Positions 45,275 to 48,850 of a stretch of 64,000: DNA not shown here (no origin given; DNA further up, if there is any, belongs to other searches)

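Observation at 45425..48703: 1092-aa fusion of an HExxH metallopeptidase-like domain, a TolB-like beta-propeller and an Omp85-type C-terminal barrel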

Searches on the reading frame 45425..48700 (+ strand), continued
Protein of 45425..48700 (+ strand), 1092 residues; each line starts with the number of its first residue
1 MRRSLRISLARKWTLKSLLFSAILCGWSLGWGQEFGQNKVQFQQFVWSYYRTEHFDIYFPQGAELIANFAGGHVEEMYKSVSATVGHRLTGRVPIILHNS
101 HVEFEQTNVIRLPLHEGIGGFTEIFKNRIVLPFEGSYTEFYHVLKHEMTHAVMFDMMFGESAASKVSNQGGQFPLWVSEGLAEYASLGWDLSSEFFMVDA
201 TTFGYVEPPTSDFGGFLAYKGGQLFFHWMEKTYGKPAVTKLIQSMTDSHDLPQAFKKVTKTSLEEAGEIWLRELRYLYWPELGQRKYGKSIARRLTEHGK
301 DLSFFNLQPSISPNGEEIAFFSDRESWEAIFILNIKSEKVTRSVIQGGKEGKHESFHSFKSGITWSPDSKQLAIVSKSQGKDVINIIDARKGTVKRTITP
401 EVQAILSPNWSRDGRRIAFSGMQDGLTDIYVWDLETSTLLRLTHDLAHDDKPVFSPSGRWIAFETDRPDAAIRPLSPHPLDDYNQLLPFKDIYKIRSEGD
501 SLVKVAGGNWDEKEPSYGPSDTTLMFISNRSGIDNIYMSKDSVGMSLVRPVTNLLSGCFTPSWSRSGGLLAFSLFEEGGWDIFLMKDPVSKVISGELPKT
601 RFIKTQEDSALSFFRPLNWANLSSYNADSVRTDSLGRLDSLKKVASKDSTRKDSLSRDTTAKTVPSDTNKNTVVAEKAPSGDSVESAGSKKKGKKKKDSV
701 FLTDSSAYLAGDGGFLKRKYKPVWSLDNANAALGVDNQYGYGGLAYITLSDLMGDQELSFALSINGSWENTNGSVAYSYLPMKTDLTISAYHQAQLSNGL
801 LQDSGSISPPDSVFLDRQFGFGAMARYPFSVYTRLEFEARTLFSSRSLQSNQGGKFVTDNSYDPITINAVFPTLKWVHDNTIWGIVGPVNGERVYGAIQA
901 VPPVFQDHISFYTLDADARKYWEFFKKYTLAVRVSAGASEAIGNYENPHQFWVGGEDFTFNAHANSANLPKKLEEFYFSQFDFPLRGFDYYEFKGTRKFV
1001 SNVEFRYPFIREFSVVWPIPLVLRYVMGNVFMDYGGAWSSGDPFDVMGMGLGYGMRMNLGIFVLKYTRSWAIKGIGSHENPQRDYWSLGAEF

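Call 31: fold_search(model_id=the predicted structure, library=pdb)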
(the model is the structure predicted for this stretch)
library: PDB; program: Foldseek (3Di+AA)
matches with E <= 10: 1380; with E <= 0.001: 816
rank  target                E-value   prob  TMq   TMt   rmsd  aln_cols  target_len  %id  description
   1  6pnv                  3.1e-12  1.00  0.20  0.49   5.8       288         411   18  1.42 Angstrom Resolution Crystal Structure of Translocation Protein TolB from Salmonella enterica (released 2019-07-17)
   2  1crz                  1.1e-11  1.00  0.20  0.52  13.2       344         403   16  CRYSTAL STRUCTURE OF THE E. COLI TOLB PROTEIN (released 2000-08-16)
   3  2w8b_A                1.4e-11  1.00  0.20  0.52  13.7       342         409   17  Crystal structure of processed TolB in complex with Pal (released 2009-02-17)
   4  2w8b_B                1.7e-11  1.00  0.21  0.53   5.9       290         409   18  Crystal structure of processed TolB in complex with Pal (released 2009-02-17)
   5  7mx5_B                2.2e-11  1.00  0.19  0.48  13.5       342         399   17  Crystal structure of TolB from Acinetobacter baumannii (released 2021-05-26)
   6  2hqs_A                2.3e-11  1.00  0.21  0.53   5.8       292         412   17  Crystal structure of TolB/Pal complex (released 2007-04-03)
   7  9a2l_MODEL_1_A        2.5e-11  1.00  0.20  0.48   5.2       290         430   18  Model of E. coli TolB by in-cell photo-crosslinking MS and deep learning (released 2023-02-24)
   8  2hqs_B                2.9e-11  1.00  0.21  0.53   5.8       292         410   17  Crystal structure of TolB/Pal complex (released 2007-04-03)
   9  3iax_A                3.3e-11  1.00  0.20  0.53  17.9       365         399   15  The crystal structure of the TolB box of Colicin A in complex with TolB reveals important differences in the recruitme (released 2009-10-13)
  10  8bo2_A                7.3e-11  1.00  0.23  0.31  10.1       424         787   14  BAM-EspP complex structure with BamA-S425C/EspP-S1299C mutations in nanodisc (released 2023-04-26)
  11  4r40_C                8.3e-11  1.00  0.20  0.52   5.0       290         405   17  Crystal Structure of TolB/Pal complex from Yersinia pestis. (released 2014-09-03)
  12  4jml_A                8.7e-11  1.00  0.20  0.53  13.1       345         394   17  Crystal structure of the TolB(P201C)-ColicinE9 TBE peptide(A33C) complex. (released 2013-07-17)
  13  1c5k                  1.4e-10  1.00  0.20  0.53  13.3       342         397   16  THE STRUCTURE OF TOLB, AN ESSENTIAL COMPONENT OF THE TOL-DEPENDENT TRANSLOCATION SYSTEM AND ITS INTERACTIONS WITH THE TR (released 2000-12-06)
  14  2ojh                  1.4e-10  1.00  0.19  0.69   5.5       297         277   19  The structure of putative TolB from Agrobacterium tumefaciens (released 2007-02-27)
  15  4r40_A                1.5e-10  1.00  0.20  0.51   4.8       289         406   17  Crystal Structure of TolB/Pal complex from Yersinia pestis. (released 2014-09-03)
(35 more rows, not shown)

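Call 36: search_protein_families(library=pfam, proteins=[L050:990-5750:+, L039:5541-6473:-], max_evalue=0.01)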
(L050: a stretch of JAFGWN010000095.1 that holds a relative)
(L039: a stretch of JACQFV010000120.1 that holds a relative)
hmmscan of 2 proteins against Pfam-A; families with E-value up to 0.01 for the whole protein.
L050:990-5750:+ (1587 aa): 2 families
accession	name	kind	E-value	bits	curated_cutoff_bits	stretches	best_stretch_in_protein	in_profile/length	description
PF05170.20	AsmA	-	4.8e-10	39.3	29.8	1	15-172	9-173/607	AsmA family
PF05359.17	DUF748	-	4.3e-09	35.4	50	1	21-172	20-168/1037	Domain of Unknown Function (DUF748)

L039:5541-6473:- (310 aa): 2 families
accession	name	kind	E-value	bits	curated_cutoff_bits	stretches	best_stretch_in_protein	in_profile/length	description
PF00149.33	Metallophos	-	4.2e-09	37.6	21.5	1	68-268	2-190/191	Calcineurin-like phosphoesterase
PF12850.12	Metallophos_2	-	1.1e-06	29.2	27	0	69-189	3-92/154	Calcineurin-like phosphoesterase superfamily domain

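Call 51: find_encoding_contigs(protein=P0035, flank=7000, max_places=1)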
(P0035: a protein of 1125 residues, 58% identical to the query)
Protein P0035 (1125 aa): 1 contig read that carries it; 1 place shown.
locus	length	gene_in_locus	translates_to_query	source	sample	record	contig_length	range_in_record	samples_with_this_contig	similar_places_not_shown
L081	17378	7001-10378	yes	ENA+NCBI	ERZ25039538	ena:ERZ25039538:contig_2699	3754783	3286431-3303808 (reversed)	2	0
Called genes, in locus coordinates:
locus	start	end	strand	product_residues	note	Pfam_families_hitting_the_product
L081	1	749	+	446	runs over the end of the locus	PF00072:Response_reg, PF00158:Sigma54_activat, PF14532:Sigma54_activ_2, PF07728:AAA_5, PF25601:AAA_lid_14, PF02954:HTH_8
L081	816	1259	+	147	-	PF08327:AHSA1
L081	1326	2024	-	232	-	PF01738:DLH, PF00326:Peptidase_S9 (faint)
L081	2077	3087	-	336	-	PF02775:TPP_enzyme_C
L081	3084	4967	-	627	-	PF01558:POR, PF01855:POR_N, PF17147:PFOR_II (weak)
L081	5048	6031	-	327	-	-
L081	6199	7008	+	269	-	PF01487:DHquinase_I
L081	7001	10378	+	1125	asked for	PF26549:Tricorn_N (weak), PF00930:DPPIV_N (faint), PF25174:Beta-prop_THOC3, PF26550:Tricorn_2nd, PF26549:Tricorn_N, PF07676:PD40 (weak), PF01103:Omp85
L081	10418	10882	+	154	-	PF00359:PTS_EIIA_2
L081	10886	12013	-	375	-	PF13439:Glyco_transf_4, PF13579:Glyco_trans_4_4, PF00534:Glycos_transf_1, PF13692:Glyco_trans_1_4, PF13524:Glyco_trans_1_2 (weak)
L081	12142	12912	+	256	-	PF00239:Resolvase (faint)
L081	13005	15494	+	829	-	PF01751:Toprim, PF01131:Topoisom_bac, PF13342:Toprim_Crpt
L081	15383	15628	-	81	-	-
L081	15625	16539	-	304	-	PF13489:Methyltransf_23 (faint), PF08241:Methyltransf_11 (weak), PF08242:Methyltransf_12 (weak), PF13649:Methyltransf_25, PF13847:Methyltransf_31 (weak)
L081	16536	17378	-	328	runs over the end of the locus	PF01479:S4, PF00849:PseudoU_synth_2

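Call 52: find_encoding_contigs(protein=P0112, flank=7000, max_places=1)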
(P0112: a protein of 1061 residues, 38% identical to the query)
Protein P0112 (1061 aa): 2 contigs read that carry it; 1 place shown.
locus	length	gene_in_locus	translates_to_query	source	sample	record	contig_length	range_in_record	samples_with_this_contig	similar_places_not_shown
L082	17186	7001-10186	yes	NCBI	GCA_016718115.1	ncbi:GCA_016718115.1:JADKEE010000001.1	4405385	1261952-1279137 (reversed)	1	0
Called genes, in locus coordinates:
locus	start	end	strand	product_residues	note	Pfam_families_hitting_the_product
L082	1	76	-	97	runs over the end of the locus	PF13683:rve_3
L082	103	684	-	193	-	PF00665:rve (weak)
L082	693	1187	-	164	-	PF01527:HTH_Tnp_1 (faint)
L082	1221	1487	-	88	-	-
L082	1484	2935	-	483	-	-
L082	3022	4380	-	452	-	PF00890:FAD_binding_2 (weak), PF01134:GIDA, PF01266:DAO (faint), PF04820:Trp_halogenase (faint), PF05834:Lycopene_cycl (weak), PF12831:FAD_oxidored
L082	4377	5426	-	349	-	PF14559:TPR_19 (faint)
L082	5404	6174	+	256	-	PF08543:Phos_pyr_kin, PF00294:PfkB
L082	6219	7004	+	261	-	PF01487:DHquinase_I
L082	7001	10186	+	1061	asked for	PF26550:Tricorn_2nd, PF07676:PD40 (weak), PF26549:Tricorn_N, PF01103:Omp85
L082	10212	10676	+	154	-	PF00359:PTS_EIIA_2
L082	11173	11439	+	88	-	PF03808:Glyco_tran_WecG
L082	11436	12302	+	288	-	PF01370:Epimerase, PF04321:RmlD_sub_bind, PF16363:GDP_Man_Dehyd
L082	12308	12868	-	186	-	-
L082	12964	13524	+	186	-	PF00188:CAP (weak)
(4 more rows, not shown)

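Call 53: find_encoding_contigs(protein=P0013, flank=7000, max_places=1)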
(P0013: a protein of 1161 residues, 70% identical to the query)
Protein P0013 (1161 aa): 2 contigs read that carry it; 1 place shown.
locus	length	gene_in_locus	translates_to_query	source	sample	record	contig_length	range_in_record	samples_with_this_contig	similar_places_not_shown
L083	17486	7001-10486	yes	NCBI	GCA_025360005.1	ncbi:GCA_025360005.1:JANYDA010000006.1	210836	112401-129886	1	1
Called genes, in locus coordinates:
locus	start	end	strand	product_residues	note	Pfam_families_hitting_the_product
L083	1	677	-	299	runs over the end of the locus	-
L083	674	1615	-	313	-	PF14394:DUF4423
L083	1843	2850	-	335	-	PF02775:TPP_enzyme_C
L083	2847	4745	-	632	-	PF01558:POR, PF01855:POR_N, PF17147:PFOR_II (weak)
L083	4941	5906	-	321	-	-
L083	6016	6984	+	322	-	PF01487:DHquinase_I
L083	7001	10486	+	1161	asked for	PF00930:DPPIV_N (faint), PF07676:PD40 (faint), PF25174:Beta-prop_THOC3 (faint), PF26550:Tricorn_2nd, PF26549:Tricorn_N (weak)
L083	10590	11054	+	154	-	PF00359:PTS_EIIA_2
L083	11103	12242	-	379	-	PF13579:Glyco_trans_4_4, PF13439:Glyco_transf_4, PF20706:GT4-conflict, PF00534:Glycos_transf_1, PF13692:Glyco_trans_1_4, PF13524:Glyco_trans_1_2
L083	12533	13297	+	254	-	PF00239:Resolvase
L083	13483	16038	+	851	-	PF01751:Toprim, PF01131:Topoisom_bac, PF13342:Toprim_Crpt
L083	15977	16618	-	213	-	-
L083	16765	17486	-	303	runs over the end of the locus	PF08242:Methyltransf_12 (faint), PF08241:Methyltransf_11 (weak), PF13649:Methyltransf_25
